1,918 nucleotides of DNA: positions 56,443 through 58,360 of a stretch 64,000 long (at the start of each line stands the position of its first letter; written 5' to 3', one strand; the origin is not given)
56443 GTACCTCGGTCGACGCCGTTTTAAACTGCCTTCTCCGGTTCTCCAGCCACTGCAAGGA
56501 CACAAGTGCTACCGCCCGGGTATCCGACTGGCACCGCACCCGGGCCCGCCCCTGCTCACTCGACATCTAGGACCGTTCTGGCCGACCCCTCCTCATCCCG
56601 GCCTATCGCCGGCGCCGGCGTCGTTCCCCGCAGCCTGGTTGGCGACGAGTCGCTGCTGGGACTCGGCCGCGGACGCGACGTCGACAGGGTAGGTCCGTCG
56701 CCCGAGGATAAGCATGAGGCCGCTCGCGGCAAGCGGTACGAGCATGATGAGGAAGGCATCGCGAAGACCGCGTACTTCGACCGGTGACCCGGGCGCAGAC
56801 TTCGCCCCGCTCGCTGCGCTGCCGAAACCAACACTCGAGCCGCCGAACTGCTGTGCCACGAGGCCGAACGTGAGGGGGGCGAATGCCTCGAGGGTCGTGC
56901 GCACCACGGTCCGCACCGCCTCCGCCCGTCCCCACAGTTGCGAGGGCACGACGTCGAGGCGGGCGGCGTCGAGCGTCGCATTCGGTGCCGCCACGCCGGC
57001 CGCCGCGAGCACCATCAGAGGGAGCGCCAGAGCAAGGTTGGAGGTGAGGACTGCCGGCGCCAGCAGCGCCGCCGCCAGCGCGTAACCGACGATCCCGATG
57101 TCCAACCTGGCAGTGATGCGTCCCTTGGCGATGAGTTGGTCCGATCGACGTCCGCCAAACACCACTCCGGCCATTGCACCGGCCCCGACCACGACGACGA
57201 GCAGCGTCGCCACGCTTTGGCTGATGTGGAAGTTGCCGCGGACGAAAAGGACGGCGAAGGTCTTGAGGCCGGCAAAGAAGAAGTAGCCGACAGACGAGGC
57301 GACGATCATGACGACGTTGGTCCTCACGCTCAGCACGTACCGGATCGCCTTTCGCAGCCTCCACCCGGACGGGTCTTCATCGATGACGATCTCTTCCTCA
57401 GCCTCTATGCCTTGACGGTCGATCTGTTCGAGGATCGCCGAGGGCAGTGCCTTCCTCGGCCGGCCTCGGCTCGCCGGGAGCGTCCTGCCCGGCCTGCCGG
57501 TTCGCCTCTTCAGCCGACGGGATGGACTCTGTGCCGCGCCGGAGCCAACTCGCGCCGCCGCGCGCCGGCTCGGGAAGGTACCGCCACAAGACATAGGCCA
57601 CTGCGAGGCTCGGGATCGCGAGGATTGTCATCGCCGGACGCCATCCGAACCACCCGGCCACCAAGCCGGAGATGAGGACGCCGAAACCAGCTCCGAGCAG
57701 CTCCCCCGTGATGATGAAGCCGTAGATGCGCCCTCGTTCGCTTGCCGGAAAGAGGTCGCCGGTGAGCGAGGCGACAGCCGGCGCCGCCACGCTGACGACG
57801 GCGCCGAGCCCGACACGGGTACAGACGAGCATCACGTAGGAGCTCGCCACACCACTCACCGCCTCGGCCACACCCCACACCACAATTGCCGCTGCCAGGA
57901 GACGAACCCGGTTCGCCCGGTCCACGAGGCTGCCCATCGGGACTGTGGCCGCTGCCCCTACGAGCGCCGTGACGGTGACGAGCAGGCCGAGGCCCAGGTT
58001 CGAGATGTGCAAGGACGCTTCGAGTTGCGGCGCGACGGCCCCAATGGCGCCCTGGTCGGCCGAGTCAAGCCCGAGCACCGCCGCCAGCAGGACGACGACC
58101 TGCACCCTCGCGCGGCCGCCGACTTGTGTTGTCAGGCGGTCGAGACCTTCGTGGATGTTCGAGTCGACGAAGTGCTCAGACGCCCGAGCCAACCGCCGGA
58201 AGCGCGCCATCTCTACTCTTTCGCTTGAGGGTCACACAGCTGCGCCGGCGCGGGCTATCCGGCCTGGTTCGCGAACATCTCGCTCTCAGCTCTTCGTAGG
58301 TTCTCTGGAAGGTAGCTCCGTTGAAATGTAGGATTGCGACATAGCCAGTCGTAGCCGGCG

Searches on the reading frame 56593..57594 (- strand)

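Call 99: search_protein_families(library=pfam, proteins=[window:56593-57594:-], max_evalue=0.001)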
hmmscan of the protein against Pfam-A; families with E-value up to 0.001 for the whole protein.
window:56593-57594:- (333 aa): 3 families
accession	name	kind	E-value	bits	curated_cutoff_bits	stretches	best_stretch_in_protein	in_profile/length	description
PF07690.21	MFS_1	-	1.6e-05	24.4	33.4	1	99-309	4-183/347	Major Facilitator Superfamily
PF03137.26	OATP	-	2.4e-05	23.3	25.8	1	75-165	277-368/545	Organic Anion Transporter Polypeptide (OATP) family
PF05977.19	MFS_3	-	0.00049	19.1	27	1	80-251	207-371/524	Transmembrane secretion effector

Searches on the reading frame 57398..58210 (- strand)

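Call 99: search_protein_families(library=pfam, proteins=[window:57398-58210:-], max_evalue=0.001)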
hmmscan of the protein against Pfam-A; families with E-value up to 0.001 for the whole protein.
window:57398-58210:- (270 aa): 2 families
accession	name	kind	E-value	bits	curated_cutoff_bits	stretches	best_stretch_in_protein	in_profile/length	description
PF07690.21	MFS_1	-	2e-31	109.6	33.4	1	45-219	4-181/347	Major Facilitator Superfamily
PF00083.30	Sugar_tr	-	1.5e-05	24.6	22.3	1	70-209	44-189/452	Sugar (and other) transporter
